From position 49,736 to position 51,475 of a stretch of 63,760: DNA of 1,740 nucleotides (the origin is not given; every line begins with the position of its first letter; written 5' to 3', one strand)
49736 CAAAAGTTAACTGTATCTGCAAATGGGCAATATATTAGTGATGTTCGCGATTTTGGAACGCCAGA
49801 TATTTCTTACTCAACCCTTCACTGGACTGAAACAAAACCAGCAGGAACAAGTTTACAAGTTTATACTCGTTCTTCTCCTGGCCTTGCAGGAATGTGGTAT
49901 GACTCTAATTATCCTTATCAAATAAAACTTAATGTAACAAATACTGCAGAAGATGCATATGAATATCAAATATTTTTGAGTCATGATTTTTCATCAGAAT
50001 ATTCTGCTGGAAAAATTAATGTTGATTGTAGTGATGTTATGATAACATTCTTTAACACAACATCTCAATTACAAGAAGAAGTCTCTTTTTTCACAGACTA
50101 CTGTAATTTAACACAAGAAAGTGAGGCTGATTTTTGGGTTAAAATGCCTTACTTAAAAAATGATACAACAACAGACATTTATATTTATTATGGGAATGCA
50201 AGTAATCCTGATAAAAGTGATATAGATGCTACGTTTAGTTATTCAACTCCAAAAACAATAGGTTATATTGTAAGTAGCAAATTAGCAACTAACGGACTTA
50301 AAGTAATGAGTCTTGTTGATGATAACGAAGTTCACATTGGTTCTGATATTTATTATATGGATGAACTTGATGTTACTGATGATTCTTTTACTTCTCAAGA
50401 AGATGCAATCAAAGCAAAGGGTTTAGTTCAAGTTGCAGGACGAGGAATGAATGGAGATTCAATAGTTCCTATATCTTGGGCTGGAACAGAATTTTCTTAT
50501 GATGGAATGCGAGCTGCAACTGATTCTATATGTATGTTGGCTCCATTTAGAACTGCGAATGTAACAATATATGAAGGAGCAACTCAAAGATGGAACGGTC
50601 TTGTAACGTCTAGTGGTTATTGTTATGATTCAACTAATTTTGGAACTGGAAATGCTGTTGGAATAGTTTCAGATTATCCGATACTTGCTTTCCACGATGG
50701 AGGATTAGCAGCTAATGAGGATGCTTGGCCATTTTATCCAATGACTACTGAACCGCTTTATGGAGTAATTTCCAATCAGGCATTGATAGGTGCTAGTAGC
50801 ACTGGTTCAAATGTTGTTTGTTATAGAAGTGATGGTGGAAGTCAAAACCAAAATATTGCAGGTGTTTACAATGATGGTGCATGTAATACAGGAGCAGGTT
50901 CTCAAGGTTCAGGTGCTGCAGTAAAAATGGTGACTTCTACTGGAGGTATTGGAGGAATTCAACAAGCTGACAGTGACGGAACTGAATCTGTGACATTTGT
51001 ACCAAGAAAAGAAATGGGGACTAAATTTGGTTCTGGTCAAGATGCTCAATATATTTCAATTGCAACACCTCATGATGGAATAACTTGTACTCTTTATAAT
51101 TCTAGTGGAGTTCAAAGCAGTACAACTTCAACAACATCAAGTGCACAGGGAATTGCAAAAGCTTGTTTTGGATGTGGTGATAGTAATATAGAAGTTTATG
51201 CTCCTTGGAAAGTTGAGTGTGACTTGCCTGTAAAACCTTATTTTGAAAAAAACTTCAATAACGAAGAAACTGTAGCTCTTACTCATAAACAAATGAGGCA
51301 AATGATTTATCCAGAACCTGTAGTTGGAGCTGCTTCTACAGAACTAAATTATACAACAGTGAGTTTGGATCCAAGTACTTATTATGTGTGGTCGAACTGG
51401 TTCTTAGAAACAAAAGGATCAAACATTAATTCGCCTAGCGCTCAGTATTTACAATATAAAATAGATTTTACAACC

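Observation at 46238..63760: Unlisted giant ORF: at least 17.5 kb / 5,841 codons of uninterrupted surface-protein coding sequence running off the window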

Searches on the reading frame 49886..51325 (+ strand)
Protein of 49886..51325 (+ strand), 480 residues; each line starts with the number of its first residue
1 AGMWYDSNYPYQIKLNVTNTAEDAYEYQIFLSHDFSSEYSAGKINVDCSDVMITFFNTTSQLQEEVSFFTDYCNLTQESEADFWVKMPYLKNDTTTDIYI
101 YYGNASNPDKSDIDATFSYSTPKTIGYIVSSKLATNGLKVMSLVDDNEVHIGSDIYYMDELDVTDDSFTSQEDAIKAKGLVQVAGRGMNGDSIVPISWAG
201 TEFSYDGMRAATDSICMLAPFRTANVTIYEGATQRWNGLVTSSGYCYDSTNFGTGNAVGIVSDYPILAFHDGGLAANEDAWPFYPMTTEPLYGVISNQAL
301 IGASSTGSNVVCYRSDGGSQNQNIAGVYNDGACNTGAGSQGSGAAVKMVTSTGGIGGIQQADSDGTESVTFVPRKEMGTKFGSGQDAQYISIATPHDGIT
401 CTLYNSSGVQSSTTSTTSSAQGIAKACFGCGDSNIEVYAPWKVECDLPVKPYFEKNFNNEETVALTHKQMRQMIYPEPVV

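Call 17: find_homologous_proteins(query=window:49886-51325:+, max_evalue=0.00001)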
Query window:49886-51325:+ (480 aa): 9 proteins with E <= 0.00001 among 7117 candidates.
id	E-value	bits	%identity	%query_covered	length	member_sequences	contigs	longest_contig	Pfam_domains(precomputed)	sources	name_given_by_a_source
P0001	5.9e-107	376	42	99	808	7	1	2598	PF10102.15,PF19077.7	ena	-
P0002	1.5e-87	312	44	83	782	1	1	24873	PF07963.18,PF13385.14,PF10102.15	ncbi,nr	ncbi:MAG: DUF2341 domain-containing protein [Chloroflexota bacterium]|nr:DUF2341 domain-containing p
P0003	3.1e-82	295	41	87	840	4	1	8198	PF13385.14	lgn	-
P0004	3.0e-79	285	38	86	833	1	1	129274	PF13385.14,PF10102.15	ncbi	-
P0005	1.1e-69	253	35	99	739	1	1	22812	PF10102.15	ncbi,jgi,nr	ncbi:MAG: DUF2341 domain-containing protein [Candidatus Micrarchaeota archaeon]|nr:DUF2341 domain-co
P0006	1.8e-21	95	30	83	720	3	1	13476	PF02369.23,PF10102.15,PF09134.17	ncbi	-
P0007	8.0e-21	92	25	88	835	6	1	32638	PF10102.15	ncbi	-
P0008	8.7e-19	86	29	81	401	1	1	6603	-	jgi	jgi:hypothetical protein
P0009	2.2e-13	68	23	96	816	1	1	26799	PF10102.15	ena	-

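Call 19: search_solved_structures(query=window:49886-51325:+, max_evalue=1)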
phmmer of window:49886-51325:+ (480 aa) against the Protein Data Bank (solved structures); distinct sequences matched with E-value up to 1: 10.
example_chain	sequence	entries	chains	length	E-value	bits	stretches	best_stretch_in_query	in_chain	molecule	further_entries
1j9g_A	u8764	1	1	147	0.56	12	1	417-438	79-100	Flavodoxin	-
1wsb_A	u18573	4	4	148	0.57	12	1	417-438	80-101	FLAVODOXIN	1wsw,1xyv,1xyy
1akt_A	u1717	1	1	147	0.59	12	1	417-438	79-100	FLAVODOXIN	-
1fx1_A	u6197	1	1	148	0.65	11.8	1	418-438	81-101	FLAVODOXIN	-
1bu5_A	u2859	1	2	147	0.66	11.8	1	418-438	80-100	PROTEIN (FLAVODOXIN)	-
1j8q_A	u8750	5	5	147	0.66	11.8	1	418-438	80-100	FLAVODOXIN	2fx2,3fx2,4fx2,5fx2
1akr_A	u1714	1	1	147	0.67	11.8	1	418-438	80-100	FLAVODOXIN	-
1azl_A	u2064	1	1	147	0.67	11.8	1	418-438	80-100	FLAVODOXIN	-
1akw_A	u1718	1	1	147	0.68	11.8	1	418-438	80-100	FLAVODOXIN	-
1j9e_A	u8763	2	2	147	0.68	11.7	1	418-438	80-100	FLAVODOXIN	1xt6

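Call 26: predict_structure(alignment_id=A1)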
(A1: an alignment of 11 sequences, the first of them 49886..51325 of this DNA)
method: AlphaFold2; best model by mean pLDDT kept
length: 480 residues; sequences in the alignment: 11
mean_pLDDT: 85.6   pTM: 0.87
mean pLDDT of the five models: 85.6, 84.3, 83.8, 83.6, 81.4
residues with pLDDT >= 90: 239; 70-90: 185; 50-70: 53; < 50: 3
segments of 3 or more residues with pLDDT < 50: none
pLDDT, mean of each block of 10 residues (from residue 1): 66 94 92 91 90 90 92 84 94 94 85 92 90 82 94 94 87 91 72 68 82 86 94 93 86 74 93 67 91 86 91 92 89 78 90 87 67 91 87 90 87 84 89 77 92 68 67 88
secondary structure, 60 per line:
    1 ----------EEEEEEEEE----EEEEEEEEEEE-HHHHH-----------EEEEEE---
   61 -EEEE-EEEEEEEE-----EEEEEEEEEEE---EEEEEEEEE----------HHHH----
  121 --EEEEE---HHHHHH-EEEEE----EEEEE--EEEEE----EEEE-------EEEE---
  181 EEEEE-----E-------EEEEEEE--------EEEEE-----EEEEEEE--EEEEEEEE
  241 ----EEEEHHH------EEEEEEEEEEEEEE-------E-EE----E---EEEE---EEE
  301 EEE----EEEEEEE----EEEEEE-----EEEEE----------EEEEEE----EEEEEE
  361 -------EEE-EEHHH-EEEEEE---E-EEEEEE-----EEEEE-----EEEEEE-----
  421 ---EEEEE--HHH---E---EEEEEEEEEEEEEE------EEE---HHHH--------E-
elements in order: E11-19 E24-34 H36-40 E52-57 E62-65 E67-74 E80-90 E94-102 H113-116 E123-127 H131-136 E138-142 E147-151 E154-158 E163-166 E174-177 E181-185 E199-205 E214-218 E224-230 E233-240 E245-248 E258-271 E291-294 E298-303 E308-314 E319-324 E330-334 E345-350 E355-360 E368-370 E378-383 E389-394 E400-404 E410-415 E424-428 E441-454 E461-463 H467-470

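Call 30: fold_search(model_id=the predicted structure, library=pdb)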
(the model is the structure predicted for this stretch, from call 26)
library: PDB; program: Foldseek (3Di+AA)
matches with E <= 10: 805; with E <= 0.001: 2
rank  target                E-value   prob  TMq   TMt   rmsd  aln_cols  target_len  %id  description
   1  8yot_B                6.0e-05  0.23  0.09  0.11  27.8       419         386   10  Nanobody in complex with LILRB3 (released 2025-06-18)
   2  4w8j                  8.0e-04  0.15  0.12  0.07  41.2       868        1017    6  Structure of the full-length insecticidal protein Cry1Ac reveals intriguing details of toxin packaging into in vivo form (released 2014-09-17)
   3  7k80_H                1.8e-03  0.18  0.10  0.16  18.8       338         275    8  KIR3DL1*001 in complex with HLA-A*24:02 presenting the RYPLTFGW peptide (released 2020-12-09)
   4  9bl2_G                2.4e-03  0.16  0.09  0.14  19.2       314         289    7  KIR3DL1*001 in complex with HLA-B*57:03 presenting the AW10 peptide (released 2024-11-13)
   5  7q62_A                2.4e-03  0.13  0.12  0.08  21.6       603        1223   11  Structure of TEV cleaved A2ML1 dimer (A2ML1-TT dimer) (released 2022-04-20)
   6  8w7n                  2.5e-03  0.12  0.13  0.08  43.0       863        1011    7  Crystal structure of the in-cell Cry1Aa purified from Bacillus thuringiensis (released 2024-03-06)
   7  7q5z                  2.5e-03  0.11  0.12  0.06  23.5       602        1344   10  Cryo-EM structure of native human A2ML1 (released 2022-04-20)
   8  5t70_G                2.8e-03  0.18  0.10  0.15  19.8       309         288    9  KIR3DL1 in complex with HLA-B*57:01 presenting TSNLQEQIGW (released 2017-03-01)
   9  7k81_G                2.9e-03  0.21  0.11  0.16  18.9       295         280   10  KIR3DL1*005 in complex with HLA-A*24:02 presenting the RYPLTFGW peptide (released 2020-12-09)
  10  6fwv_B                3.9e-03  0.08  0.10  0.09  44.7       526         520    8  The Bacillus anthracis TIE protein (released 2018-08-08)
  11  6aed                  4.6e-03  0.11  0.10  0.12  28.4       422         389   10  Crystal Structure of the four Ig-like domain of LILRB2(LIR2/ILT4/CD85d) (released 2019-07-31)
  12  5b38_G                6.9e-03  0.15  0.10  0.16  18.6       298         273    9  KIR3DL1*005 in complex with HLA-B*57:01 (released 2016-03-30)
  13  6v3j_G                8.6e-03  0.14  0.10  0.15  19.2       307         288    9  KIR3DL1 in complex with HLA-B*57:03 presenting the peptide LSSPVTKSF (released 2020-05-20)
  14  7q62_B                8.6e-03  0.09  0.14  0.10  22.0       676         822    7  Structure of TEV cleaved A2ML1 dimer (A2ML1-TT dimer) (released 2022-04-20)
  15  4rtd                  8.6e-03  0.06  0.10  0.06  24.9       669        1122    9  Escherichia coli alpha-2-macroglobulin activated by porcine elastase (released 2015-07-15)
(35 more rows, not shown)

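Call 61: list_cluster_members(proteins=[P0004, P0028, P0046, P0048, P0019, P0021, P0016, P0017, P0045, P0060])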
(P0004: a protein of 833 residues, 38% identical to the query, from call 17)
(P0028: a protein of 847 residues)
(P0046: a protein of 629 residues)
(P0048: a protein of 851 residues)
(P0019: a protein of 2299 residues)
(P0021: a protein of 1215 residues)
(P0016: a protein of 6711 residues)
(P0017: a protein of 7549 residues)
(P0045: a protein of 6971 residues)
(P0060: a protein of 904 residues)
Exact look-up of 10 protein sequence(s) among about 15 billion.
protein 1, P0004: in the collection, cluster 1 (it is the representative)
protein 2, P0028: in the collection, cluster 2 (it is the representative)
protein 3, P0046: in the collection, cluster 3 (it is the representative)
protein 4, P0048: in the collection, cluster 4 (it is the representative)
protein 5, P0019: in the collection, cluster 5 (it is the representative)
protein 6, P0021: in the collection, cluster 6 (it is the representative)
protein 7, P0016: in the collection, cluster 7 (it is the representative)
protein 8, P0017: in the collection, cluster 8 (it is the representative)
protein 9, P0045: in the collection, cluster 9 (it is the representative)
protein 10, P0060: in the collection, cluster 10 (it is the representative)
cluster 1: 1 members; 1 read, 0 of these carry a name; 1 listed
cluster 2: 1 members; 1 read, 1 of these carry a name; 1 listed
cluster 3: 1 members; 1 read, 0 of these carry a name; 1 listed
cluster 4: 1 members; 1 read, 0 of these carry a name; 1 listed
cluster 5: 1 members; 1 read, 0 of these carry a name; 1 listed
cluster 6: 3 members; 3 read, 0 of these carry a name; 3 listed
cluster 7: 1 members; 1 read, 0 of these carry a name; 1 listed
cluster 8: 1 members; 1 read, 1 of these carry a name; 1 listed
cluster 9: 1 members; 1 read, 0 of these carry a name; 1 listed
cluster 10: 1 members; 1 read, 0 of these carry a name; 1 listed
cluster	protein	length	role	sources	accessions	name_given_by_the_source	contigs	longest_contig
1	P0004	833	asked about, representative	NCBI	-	-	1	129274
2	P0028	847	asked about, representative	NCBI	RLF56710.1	MAG: hypothetical protein DRN25_07635, partial [Thermoplasmata archaeon]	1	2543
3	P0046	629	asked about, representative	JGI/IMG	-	-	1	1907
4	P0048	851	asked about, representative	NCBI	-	-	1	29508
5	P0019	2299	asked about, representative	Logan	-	-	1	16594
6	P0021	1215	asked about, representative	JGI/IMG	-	-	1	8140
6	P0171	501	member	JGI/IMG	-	-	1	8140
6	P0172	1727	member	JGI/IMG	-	-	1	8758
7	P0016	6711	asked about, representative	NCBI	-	-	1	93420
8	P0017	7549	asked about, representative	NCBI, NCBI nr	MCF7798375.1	DUF2341 domain-containing protein [Candidatus Woesearchaeota archaeon]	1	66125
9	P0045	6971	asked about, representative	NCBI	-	-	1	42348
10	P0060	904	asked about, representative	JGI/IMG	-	-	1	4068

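Call 76: fold_search(model_id=the predicted structure, library=viral)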
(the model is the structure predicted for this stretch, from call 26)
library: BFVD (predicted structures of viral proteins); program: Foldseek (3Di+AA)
matches with E <= 10: 826; with E <= 0.001: 16
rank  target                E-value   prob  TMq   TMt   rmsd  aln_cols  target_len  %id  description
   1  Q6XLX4                2.7e-18  1.00  0.60  0.55   4.1       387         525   15  (name look-up unavailable just now)
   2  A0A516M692            7.2e-06  0.91  0.19  0.12  29.4       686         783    9  (name look-up unavailable just now)
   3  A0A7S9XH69            1.8e-05  0.38  0.12  0.10  36.2       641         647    8  (name look-up unavailable just now)
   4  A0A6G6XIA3            2.7e-05  0.18  0.09  0.05  38.0       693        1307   10  (name look-up unavailable just now)
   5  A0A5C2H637            4.2e-05  0.30  0.12  0.07  35.2       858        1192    8  (name look-up unavailable just now)
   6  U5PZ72                4.4e-05  0.57  0.17  0.13  25.0       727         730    9  (name look-up unavailable just now)
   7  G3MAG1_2              5.9e-05  0.33  0.13  0.08  26.5       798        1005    8  (name look-up unavailable just now)
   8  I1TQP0                8.7e-05  0.51  0.13  0.09  33.8       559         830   11  (name look-up unavailable just now)
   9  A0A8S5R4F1            1.8e-04  0.18  0.13  0.07  44.6       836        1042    7  (name look-up unavailable just now)
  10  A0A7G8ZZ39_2          2.1e-04  0.20  0.12  0.09  32.7       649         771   10  (name look-up unavailable just now)
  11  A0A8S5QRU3            2.4e-04  0.12  0.10  0.05  34.4       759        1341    9  (name look-up unavailable just now)
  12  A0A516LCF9            3.2e-04  1.00  0.20  0.38  16.2       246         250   16  (name look-up unavailable just now)
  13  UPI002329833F         3.6e-04  0.15  0.11  0.06  52.2       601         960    7  (no name look-up for this kind of identifier)
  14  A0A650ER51            5.6e-04  0.38  0.11  0.14  22.5       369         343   10  (name look-up unavailable just now)
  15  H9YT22                8.8e-04  0.38  0.14  0.10  20.8       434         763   10  (name look-up unavailable just now)
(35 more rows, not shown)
